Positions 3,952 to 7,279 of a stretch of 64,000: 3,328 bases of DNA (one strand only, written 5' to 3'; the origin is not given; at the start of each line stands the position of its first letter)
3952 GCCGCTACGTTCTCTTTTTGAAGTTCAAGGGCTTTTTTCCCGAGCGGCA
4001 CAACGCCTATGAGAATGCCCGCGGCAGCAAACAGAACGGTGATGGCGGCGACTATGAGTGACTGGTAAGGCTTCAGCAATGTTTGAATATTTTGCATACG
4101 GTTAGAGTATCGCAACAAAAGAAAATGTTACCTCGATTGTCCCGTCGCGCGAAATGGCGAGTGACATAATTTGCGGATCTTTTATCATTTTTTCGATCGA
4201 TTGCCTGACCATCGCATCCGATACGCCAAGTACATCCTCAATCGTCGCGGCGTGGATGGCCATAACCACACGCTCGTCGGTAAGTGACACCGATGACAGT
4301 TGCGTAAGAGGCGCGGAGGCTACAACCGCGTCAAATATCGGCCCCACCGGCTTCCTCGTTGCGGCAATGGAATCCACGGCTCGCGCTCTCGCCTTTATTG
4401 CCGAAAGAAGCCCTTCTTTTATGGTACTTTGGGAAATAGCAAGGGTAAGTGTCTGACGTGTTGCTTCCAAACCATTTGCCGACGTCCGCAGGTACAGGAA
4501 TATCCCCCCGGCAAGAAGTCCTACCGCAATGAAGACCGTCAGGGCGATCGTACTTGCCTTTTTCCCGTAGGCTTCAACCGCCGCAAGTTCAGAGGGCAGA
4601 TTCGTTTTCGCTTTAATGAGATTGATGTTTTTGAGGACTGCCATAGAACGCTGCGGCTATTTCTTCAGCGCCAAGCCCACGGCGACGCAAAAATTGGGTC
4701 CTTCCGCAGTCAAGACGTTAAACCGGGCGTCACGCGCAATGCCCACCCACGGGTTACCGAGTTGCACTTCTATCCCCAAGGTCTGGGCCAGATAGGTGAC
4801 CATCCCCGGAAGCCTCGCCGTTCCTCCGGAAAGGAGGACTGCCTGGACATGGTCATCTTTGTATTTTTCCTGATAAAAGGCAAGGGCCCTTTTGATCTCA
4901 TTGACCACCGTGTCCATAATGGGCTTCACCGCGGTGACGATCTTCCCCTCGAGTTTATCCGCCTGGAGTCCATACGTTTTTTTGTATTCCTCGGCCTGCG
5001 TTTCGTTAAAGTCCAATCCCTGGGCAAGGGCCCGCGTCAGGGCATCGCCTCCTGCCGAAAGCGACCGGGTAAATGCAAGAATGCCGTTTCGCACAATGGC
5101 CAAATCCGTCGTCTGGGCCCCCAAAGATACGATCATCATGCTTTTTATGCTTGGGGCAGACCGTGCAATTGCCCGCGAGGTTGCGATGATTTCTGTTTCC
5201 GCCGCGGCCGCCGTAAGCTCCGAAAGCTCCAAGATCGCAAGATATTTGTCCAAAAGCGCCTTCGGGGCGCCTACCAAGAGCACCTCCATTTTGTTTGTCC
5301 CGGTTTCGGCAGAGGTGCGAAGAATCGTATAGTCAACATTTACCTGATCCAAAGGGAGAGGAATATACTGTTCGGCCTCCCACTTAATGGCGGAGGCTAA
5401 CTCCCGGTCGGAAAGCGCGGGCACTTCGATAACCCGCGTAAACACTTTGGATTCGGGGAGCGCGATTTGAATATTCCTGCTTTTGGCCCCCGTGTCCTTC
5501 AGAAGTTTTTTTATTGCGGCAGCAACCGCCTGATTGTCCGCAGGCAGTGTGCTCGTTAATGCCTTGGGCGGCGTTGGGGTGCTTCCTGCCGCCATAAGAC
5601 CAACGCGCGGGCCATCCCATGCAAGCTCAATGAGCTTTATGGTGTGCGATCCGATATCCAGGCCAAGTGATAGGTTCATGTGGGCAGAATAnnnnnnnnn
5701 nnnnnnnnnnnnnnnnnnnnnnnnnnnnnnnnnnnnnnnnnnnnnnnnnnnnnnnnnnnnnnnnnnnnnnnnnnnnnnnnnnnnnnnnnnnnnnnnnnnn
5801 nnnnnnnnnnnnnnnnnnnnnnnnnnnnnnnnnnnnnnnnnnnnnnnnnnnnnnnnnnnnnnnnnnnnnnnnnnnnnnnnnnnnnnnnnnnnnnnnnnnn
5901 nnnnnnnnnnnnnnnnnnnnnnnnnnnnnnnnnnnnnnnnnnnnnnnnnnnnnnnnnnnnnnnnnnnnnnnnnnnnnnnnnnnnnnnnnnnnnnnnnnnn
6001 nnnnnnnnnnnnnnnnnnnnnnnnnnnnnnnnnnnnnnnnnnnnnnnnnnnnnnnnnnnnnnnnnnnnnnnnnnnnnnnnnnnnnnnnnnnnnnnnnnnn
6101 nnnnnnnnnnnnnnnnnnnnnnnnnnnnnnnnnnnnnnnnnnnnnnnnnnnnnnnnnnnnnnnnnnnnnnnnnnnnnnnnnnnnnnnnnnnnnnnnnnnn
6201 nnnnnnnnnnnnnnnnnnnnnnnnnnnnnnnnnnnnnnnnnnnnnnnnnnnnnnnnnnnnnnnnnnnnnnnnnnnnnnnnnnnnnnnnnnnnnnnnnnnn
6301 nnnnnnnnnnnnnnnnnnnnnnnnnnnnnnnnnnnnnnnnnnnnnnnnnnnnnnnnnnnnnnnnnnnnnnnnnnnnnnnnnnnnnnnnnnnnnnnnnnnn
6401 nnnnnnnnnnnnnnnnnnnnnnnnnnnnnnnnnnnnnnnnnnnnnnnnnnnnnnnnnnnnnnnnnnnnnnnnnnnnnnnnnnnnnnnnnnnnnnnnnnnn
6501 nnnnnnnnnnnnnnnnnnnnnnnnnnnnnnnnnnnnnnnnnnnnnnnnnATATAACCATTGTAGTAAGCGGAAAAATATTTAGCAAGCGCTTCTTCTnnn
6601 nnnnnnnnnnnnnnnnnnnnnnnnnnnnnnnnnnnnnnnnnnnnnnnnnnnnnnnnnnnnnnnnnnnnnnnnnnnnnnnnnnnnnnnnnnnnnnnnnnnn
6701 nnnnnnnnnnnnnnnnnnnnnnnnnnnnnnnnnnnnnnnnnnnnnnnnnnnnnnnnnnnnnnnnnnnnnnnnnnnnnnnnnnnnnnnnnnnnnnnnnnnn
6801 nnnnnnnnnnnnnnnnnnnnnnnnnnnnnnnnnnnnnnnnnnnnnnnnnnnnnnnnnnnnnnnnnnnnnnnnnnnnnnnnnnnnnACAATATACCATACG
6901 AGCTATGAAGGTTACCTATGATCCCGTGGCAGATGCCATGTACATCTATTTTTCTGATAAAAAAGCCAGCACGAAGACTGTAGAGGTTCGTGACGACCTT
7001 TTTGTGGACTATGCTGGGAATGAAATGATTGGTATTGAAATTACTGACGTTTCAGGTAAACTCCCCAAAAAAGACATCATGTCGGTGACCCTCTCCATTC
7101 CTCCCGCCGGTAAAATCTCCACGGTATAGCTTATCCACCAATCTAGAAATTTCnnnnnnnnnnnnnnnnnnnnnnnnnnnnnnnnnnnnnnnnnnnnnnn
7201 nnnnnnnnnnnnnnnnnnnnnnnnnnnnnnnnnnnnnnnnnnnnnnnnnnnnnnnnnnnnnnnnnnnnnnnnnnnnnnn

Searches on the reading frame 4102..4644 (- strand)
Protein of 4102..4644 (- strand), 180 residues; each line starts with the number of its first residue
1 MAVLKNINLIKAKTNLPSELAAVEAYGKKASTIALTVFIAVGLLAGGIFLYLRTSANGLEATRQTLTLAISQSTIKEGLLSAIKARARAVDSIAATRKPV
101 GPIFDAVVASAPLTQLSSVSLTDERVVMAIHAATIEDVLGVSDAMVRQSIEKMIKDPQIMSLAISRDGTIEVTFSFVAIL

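Call 5: search_protein_families(library=pfam, proteins=[window:4102-4644:-], max_evalue=0.1)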
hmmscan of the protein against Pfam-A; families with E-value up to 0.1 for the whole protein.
window:4102-4644:- (180 aa): 1 family
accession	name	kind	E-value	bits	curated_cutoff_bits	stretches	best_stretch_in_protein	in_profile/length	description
PF15258.11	FAM222A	-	0.032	13.8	27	1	21-102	17-99/525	Protein family of FAM222A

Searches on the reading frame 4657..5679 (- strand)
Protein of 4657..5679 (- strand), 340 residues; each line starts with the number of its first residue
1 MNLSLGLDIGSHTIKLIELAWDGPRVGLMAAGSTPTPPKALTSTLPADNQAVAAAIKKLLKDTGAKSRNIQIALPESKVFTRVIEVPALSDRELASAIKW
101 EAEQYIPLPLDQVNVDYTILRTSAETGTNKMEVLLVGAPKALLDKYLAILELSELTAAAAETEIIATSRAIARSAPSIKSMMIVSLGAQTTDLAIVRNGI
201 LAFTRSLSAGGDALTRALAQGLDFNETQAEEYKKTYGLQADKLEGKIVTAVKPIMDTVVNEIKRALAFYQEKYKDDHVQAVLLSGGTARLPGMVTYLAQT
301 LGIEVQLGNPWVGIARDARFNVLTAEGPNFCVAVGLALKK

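Call 5: search_protein_families(library=pfam, proteins=[window:4657-5679:-], max_evalue=0.1)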
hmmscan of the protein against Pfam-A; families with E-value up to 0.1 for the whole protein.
window:4657-5679:- (340 aa): 8 families
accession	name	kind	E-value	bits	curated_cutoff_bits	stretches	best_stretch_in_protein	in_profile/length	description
PF11104.14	PilM_2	-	3e-61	207.7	27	1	6-339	1-338/340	Type IV pilus assembly protein PilM;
PF14450.12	FtsA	-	5.4e-17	62.8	31.8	1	183-335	2-127/127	Cell division protein FtsA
PF06723.19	MreB_Mbl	-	1.2e-08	34.7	27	2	246-309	241-305/327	MreB/Mbl protein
PF25216.1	Volactin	-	1.2e-07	32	35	1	184-301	171-291/321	Volactin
PF08841.16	DDR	-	0.0018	17.8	24.6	0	172-235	125-190/328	Diol dehydratase reactivase ATPase-like domain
PF05134.19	T2SSL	-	0.0036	17.2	25.5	1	64-126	43-103/231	Type II secretion system (T2SS), protein L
PF25229.1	Salactin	-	0.048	13.1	27.1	1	241-306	238-308/335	Salactin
PF01869.26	BcrAD_BadFG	-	0.065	13.2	31.5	0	253-300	197-243/271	BadF/BadG/BcrA/BcrD ATPase family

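Call 31: find_related_loci(query=A3, collection=metagenome_contigs, flank=10000)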
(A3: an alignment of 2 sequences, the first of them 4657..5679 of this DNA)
Query A3 (340 aa) in metagenome_contigs; peptide patterns used: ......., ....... (x = any residue, [..] = any of these).
600 stretches matched a pattern (row limit reached: there are more); 376 encode a relative of the query (tblastn E <= 1e-3); the best 80 are kept; 80 distinct loci.
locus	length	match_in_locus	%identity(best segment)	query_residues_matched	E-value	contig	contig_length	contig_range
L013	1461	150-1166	88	1-339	0e+0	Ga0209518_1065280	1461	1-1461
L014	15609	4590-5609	73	1-340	3e-177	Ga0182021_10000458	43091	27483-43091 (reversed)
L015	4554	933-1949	73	1-339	3e-180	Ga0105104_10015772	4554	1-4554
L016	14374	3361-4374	73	1-339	6e-170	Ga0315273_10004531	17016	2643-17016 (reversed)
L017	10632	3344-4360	73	1-339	6e-170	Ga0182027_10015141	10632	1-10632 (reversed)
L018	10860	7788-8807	70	1-339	1e-163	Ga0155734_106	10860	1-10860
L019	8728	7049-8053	67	5-339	1e-160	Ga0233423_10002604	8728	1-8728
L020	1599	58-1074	69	1-339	3e-173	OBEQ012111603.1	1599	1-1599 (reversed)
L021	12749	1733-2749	68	1-339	7e-157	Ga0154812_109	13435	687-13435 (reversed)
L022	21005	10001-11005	68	5-339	7e-155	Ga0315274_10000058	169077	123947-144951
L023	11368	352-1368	70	1-339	8e-169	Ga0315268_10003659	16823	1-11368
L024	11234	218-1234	66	1-339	3e-154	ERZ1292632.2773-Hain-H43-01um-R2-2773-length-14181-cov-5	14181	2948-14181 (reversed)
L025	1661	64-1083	67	1-340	8e-168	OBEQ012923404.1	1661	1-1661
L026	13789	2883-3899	65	1-339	1e-151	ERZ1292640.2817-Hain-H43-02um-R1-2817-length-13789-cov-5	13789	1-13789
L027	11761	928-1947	66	1-339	2e-151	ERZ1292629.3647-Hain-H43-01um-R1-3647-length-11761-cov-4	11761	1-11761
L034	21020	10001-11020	50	5-340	2e-105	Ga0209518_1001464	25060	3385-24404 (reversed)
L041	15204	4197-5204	42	3-339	8e-92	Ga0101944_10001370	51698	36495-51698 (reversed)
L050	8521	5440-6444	39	5-340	2e-83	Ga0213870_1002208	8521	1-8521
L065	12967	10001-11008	41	1-337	2e-78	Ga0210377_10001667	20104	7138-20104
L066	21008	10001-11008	41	1-338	6e-78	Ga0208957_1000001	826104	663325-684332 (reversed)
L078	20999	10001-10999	39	5-340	6e-72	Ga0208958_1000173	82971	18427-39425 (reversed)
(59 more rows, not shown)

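Call 73: search_protein_families(library=pfam, proteins=[L022:3988-4668:+, L022:8533-8892:+, L022:4790-6076:+, L022:6176-6814:+], max_evalue=0.01)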
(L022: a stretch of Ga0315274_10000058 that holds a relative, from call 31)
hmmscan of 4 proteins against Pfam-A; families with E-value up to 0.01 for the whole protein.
L022:3988-4668:+ (226 aa): 1 family
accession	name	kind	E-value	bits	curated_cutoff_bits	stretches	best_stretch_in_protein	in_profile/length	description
PF08843.17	AbiEii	-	2e-15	57.8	22.5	1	10-166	2-187/238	Nucleotidyl transferase AbiEii toxin, Type IV TA system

L022:8533-8892:+ (119 aa): 2 families
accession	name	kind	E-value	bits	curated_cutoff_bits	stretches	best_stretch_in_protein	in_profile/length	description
PF05635.17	23S_rRNA_IVP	-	1.3e-37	128.7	33.8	1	8-106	2-100/106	23S rRNA-intervening sequence protein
PF22296.2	bAvd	-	0.0001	23.2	40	1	18-115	10-105/107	bAvd-like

L022:4790-6076:+ (428 aa): 0 families

L022:6176-6814:+ (212 aa): 0 families

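Call 97: search_protein_families(library=pfam, proteins=[L022:6811-8463:+, L041:288-3296:+, L050:1659-4487:+, L065:7386-9047:+, L034:6271-8760:+, L066:5266-7323:-, L078:3676-5748:-], max_evalue=0.01)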
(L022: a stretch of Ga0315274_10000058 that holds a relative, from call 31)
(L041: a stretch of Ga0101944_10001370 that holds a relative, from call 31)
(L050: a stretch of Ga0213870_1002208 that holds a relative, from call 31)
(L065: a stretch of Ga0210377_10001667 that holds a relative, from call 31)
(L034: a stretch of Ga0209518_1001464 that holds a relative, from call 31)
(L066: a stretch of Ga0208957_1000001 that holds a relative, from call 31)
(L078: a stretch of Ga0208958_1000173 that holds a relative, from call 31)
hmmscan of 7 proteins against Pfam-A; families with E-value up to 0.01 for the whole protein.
L022:6811-8463:+ (550 aa): 1 family
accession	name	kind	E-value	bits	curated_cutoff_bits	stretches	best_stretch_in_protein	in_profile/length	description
PF23981.1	DUF7305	-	0.00097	19.5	27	1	402-457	51-110/185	Domain of unknown function (DUF7305)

L041:288-3296:+ (1002 aa): 0 families

L050:1659-4487:+ (942 aa): 1 family
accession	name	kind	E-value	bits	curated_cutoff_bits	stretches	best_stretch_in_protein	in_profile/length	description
PF25778.1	DUF7948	-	0.00092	19.7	27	1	110-239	90-213/214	Domain of unknown function (DUF7948)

L065:7386-9047:+ (553 aa): 0 families

L034:6271-8760:+ (829 aa): 0 families

L066:5266-7323:- (685 aa): 1 family
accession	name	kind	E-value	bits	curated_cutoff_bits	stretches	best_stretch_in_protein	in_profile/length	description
PF02368.24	Big_2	-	2.5e-11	43.8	22.8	2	354-423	5-66/79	Bacterial Ig-like domain (group 2)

L078:3676-5748:- (690 aa): 0 families

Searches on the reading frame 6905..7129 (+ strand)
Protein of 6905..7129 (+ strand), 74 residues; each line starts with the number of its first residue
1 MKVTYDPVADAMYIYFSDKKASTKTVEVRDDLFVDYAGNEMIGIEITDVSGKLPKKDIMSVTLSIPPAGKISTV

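Call 73: search_protein_families(library=pfam, proteins=[window:6905-7129:+], max_evalue=0.01)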
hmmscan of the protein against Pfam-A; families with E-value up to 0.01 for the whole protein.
window:6905-7129:+ (74 aa): 1 family
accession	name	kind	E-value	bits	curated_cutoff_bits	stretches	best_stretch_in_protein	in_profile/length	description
PF10049.14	DUF2283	-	2.1e-14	53.9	23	1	2-50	1-49/49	Protein of unknown function (DUF2283)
